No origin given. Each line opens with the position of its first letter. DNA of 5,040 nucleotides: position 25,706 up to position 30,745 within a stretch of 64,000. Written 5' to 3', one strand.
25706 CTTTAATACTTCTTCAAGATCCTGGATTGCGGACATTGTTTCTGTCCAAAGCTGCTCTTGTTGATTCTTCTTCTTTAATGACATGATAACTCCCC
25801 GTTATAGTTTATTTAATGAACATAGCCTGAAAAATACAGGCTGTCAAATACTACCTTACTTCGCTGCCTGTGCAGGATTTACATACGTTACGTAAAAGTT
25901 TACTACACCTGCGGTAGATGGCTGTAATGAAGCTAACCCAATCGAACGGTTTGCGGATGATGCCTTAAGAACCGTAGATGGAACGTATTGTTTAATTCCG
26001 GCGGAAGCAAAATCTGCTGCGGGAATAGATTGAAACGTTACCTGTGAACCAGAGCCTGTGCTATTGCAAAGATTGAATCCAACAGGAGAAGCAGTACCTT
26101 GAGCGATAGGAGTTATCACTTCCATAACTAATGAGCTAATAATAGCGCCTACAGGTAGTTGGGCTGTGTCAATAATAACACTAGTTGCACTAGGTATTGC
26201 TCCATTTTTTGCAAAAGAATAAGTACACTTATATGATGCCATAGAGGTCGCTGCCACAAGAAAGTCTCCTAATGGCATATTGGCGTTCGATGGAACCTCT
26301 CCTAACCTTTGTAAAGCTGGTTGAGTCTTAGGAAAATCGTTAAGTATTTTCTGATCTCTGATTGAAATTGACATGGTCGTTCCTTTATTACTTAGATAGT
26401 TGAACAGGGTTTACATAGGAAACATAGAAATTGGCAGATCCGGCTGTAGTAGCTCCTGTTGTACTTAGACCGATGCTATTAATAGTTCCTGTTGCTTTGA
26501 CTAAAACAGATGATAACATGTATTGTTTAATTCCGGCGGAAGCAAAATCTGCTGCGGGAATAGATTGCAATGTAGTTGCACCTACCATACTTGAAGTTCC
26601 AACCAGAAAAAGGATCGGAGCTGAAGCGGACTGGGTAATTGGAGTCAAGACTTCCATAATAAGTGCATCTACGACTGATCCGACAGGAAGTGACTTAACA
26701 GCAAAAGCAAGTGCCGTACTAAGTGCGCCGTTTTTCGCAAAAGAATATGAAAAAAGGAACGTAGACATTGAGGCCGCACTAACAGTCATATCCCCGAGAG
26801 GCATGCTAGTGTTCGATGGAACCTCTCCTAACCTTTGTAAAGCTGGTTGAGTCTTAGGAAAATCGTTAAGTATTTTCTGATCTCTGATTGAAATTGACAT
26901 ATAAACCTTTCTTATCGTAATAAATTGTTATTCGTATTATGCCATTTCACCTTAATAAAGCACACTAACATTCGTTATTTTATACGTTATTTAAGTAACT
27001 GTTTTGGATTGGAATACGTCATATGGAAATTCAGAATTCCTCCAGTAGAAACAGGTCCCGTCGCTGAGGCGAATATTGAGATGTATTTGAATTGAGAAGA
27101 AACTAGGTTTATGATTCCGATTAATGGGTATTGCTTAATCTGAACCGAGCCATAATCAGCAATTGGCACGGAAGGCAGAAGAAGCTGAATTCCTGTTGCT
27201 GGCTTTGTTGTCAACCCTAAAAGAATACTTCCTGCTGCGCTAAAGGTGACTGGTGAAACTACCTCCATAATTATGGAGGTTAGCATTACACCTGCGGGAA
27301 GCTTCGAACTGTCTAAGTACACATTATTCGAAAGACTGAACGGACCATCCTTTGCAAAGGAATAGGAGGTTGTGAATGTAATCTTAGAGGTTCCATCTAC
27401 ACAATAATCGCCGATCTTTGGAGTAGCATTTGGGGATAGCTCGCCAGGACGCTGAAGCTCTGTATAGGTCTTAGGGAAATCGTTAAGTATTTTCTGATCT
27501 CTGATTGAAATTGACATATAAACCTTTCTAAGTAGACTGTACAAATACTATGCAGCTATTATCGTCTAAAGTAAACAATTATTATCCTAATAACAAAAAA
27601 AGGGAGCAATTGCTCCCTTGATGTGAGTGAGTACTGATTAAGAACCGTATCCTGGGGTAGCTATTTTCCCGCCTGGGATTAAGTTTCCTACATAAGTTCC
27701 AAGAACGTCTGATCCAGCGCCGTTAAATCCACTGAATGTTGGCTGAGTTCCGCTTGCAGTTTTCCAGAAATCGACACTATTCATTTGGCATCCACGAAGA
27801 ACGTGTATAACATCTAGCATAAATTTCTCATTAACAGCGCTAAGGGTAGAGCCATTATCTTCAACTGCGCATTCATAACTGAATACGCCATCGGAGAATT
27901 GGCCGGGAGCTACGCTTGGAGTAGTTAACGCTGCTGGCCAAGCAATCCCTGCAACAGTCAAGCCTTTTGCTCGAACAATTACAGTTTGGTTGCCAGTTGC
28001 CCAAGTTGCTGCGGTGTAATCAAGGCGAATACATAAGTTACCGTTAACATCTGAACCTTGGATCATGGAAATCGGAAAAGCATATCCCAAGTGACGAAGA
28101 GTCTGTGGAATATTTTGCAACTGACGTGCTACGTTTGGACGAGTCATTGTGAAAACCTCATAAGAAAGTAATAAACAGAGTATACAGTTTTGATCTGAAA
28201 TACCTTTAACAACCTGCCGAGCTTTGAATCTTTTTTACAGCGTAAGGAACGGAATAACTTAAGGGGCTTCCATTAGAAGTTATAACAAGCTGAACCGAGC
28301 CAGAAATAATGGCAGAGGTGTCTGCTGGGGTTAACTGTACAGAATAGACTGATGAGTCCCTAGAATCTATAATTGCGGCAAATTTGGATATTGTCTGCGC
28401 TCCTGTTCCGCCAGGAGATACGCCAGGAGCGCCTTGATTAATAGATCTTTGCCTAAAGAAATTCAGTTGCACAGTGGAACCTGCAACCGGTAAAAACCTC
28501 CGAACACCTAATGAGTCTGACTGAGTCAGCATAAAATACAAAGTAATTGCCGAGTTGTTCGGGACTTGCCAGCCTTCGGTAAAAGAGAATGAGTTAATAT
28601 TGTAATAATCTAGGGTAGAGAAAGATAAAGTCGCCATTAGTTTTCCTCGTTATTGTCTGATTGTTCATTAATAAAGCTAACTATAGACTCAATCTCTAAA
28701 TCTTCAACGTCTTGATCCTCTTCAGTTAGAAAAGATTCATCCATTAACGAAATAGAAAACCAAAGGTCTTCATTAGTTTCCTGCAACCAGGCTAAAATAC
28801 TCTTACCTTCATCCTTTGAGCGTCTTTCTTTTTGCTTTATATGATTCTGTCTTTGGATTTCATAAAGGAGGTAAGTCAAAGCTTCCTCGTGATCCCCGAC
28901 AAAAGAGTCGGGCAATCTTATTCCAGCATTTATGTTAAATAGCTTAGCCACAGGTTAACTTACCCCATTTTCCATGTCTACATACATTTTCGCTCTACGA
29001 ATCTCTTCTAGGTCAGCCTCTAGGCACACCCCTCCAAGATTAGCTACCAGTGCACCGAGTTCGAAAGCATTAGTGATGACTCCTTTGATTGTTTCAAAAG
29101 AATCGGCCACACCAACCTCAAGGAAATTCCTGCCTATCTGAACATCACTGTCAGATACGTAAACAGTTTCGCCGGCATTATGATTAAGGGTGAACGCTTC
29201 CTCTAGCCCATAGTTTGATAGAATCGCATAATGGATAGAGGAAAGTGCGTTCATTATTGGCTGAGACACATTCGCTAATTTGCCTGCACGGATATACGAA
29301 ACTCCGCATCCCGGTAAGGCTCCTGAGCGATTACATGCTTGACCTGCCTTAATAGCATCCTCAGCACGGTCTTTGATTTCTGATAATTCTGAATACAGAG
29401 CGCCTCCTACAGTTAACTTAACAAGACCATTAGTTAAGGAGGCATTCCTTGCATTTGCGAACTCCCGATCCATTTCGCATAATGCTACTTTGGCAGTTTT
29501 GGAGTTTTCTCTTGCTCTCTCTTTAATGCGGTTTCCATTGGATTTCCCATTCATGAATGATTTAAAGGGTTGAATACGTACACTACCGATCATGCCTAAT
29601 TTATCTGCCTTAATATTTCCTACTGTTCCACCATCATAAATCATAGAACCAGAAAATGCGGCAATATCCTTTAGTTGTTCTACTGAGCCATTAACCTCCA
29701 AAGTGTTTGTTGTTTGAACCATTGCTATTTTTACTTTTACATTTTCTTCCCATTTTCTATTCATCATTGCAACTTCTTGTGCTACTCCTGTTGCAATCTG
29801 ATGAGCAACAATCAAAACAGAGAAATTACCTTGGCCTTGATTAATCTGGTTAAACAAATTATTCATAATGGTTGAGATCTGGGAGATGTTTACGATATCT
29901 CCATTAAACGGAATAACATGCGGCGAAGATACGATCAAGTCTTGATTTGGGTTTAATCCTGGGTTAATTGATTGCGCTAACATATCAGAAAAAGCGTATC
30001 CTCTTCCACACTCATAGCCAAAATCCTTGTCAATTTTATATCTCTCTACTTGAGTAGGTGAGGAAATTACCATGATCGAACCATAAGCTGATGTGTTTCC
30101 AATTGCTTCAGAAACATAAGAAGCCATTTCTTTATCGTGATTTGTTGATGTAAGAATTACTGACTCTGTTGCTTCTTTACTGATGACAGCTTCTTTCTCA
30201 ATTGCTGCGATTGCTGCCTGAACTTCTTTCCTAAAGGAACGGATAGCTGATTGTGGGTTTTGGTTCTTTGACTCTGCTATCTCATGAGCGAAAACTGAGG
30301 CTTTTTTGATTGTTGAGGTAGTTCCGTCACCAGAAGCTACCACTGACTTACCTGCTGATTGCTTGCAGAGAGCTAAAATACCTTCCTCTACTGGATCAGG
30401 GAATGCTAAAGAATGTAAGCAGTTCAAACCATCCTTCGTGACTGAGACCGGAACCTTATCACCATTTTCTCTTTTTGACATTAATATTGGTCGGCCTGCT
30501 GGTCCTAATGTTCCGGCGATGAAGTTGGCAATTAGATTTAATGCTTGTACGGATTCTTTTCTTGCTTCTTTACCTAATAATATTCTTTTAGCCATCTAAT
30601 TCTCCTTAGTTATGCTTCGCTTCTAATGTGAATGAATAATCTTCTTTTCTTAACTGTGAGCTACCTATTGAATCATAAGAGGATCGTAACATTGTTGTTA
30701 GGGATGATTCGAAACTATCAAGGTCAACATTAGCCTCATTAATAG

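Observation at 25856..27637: Tandem triplicated paralog cassette with identical 30-aa N-termini and duplicated RBS contexts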

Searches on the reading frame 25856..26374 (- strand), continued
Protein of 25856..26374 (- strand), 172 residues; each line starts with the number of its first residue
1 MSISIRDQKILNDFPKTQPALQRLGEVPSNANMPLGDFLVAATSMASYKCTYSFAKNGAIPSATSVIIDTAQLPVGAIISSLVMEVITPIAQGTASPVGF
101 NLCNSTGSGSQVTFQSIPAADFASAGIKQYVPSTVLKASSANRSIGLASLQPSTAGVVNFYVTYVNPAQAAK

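Call 90: find_encoding_contigs(protein=P0125, flank=6000, max_places=2)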
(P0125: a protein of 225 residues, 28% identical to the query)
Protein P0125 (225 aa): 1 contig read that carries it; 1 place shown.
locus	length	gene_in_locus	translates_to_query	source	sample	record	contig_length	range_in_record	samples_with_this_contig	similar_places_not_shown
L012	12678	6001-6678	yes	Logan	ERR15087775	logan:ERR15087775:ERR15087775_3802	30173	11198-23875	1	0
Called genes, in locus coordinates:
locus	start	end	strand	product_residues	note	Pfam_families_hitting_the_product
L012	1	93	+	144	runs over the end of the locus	PF10668:Phage_terminase (weak), PF08822:DUF1804 (weak), PF13518:HTH_28 (weak)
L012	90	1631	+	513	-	-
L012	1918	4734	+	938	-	PF06074:Portal_Mu, PF04233:Phage_Mu_F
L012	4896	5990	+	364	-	-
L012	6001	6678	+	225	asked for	PF09956:Phage_cement_2 (weak)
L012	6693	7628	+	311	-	PF03864:Phage_cap_E (weak)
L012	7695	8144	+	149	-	PF07030:Phage_Mu_Gp36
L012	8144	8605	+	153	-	PF05069:Phage_tail_S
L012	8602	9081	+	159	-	-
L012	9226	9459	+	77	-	-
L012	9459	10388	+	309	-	PF13205:Big_5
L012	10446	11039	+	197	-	-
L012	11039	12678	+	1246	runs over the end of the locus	-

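Call 91: find_encoding_contigs(protein=P0073, flank=6000, max_places=2)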
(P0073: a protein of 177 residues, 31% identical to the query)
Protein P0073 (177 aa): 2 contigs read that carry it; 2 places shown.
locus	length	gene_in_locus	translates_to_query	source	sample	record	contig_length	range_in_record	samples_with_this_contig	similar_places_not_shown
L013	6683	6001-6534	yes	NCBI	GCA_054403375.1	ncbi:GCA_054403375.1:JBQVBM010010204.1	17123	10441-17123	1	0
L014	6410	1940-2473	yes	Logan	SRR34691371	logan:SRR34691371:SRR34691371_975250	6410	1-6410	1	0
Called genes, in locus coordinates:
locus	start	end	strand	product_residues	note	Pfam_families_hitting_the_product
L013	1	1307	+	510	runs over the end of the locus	PF03237:Terminase_6N (weak)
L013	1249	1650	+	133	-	-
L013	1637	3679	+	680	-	PF23899:SU10_portal (faint), PF16510:P22_portal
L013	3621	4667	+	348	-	-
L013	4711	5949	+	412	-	-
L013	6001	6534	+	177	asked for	-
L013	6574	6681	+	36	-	?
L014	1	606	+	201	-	?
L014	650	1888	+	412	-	-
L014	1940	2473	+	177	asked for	-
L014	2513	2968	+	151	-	-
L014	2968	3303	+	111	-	-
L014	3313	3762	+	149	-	-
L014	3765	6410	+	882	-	?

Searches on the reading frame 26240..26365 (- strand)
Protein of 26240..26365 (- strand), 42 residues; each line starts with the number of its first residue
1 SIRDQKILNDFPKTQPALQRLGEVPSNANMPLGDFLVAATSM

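Call 43: find_homologous_proteins(query=A4, max_evalue=0.01)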
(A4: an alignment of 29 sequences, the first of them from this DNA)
Query A4 (29 sequences): 122 candidates shared short words with the query, none scored E <= 0.01.

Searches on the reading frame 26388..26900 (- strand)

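Call 6: search_protein_families(library=phrogs, proteins=[window:26388-26900:-], max_evalue=0.01)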
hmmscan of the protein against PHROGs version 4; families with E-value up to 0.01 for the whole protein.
window:26388-26900:- (170 aa): 1 family
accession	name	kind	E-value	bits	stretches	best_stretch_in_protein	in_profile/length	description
phrog_6606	-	unknown function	0.0029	19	1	80-126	25-71/76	-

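Call 10: search_protein_families(library=pfam, proteins=[window:26388-26900:-], max_evalue=0.1)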
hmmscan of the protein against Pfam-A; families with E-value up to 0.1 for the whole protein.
window:26388-26900:- (170 aa): 0 families

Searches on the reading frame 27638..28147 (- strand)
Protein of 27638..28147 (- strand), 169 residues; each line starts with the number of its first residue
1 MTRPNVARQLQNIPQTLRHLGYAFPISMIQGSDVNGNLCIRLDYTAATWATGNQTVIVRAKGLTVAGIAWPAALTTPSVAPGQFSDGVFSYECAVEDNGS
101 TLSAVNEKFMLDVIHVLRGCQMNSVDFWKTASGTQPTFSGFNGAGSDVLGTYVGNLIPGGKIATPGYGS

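Call 6: search_protein_families(library=phrogs, proteins=[window:27638-28147:-], max_evalue=0.01)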
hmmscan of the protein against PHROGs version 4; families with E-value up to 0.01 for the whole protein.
window:27638-28147:- (169 aa): 0 families

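Call 10: search_protein_families(library=pfam, proteins=[window:27638-28147:-], max_evalue=0.1)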
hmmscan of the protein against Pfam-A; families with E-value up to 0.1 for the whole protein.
window:27638-28147:- (169 aa): 0 families

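Call 68: search_solved_structures(query=A7, max_evalue=5)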
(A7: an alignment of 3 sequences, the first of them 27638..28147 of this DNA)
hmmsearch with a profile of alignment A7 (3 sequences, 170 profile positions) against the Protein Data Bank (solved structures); distinct sequences matched with E-value up to 5: 2.
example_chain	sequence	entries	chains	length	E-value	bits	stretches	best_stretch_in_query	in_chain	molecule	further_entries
4v91_O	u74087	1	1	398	0.028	17.5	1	10-67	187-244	UL13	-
4v8p_BI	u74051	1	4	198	0.79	12.8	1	29-67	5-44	60S RIBOSOMAL PROTEIN L13A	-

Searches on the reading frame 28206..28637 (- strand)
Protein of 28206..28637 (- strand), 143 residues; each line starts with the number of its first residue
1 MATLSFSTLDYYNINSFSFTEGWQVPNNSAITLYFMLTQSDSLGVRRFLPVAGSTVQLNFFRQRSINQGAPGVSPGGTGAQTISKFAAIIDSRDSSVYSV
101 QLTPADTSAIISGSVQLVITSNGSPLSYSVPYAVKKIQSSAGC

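Call 6: search_protein_families(library=phrogs, proteins=[window:28206-28637:-], max_evalue=0.01)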
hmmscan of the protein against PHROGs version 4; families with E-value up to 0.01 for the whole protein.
window:28206-28637:- (143 aa): 0 families

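Call 10: search_protein_families(library=pfam, proteins=[window:28206-28637:-], max_evalue=0.1)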
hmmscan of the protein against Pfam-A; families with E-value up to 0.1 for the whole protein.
window:28206-28637:- (143 aa): 0 families

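Call 69: search_solved_structures(query=window:28206-28637:-, max_evalue=5)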
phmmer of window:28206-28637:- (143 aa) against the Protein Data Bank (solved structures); distinct sequences matched with E-value up to 5: 1.
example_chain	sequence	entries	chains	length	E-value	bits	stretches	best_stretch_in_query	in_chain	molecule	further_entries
43yy_L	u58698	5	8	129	0.075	16.4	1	51-119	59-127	N19 VL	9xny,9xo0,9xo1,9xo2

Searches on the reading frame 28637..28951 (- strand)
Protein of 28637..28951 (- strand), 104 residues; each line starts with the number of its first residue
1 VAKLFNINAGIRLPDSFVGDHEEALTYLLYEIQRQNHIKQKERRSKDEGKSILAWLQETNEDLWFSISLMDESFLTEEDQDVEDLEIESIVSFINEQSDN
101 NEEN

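Call 6: search_protein_families(library=phrogs, proteins=[window:28637-28951:-], max_evalue=0.01)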
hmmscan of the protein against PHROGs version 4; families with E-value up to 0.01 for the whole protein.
window:28637-28951:- (104 aa): 0 families

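Call 10: search_protein_families(library=pfam, proteins=[window:28637-28951:-], max_evalue=0.1)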
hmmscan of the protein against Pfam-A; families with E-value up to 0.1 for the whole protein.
window:28637-28951:- (104 aa): 1 family
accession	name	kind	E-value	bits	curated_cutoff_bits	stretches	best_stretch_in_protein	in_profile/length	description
PF11641.13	Antigen_Bd37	-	0.038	13.9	25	1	20-79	102-160/224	Glycosylphosphatidylinositol-anchored merozoite surface protein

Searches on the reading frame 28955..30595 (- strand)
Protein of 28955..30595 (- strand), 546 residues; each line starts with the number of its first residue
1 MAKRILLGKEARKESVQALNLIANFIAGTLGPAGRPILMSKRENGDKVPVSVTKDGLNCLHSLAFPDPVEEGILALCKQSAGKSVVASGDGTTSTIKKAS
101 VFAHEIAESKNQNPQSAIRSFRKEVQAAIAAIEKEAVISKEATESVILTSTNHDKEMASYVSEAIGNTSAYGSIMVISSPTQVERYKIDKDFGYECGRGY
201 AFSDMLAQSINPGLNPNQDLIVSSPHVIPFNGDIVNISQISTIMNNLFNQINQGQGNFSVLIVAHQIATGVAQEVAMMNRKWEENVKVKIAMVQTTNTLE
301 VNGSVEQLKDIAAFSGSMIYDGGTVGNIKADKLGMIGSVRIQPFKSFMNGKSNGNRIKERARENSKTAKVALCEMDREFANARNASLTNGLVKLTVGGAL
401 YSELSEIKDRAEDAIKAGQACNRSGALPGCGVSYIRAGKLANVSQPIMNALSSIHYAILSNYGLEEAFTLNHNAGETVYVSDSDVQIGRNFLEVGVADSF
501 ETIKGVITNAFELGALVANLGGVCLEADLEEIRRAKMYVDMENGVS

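Call 6: search_protein_families(library=phrogs, proteins=[window:28955-30595:-], max_evalue=0.01)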
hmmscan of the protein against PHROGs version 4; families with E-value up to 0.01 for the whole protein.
window:28955-30595:- (546 aa): 1 family
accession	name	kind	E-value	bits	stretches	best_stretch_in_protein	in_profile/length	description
phrog_5725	-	other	8.5e-54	184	1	1-516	3-523/540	chaperonin groEL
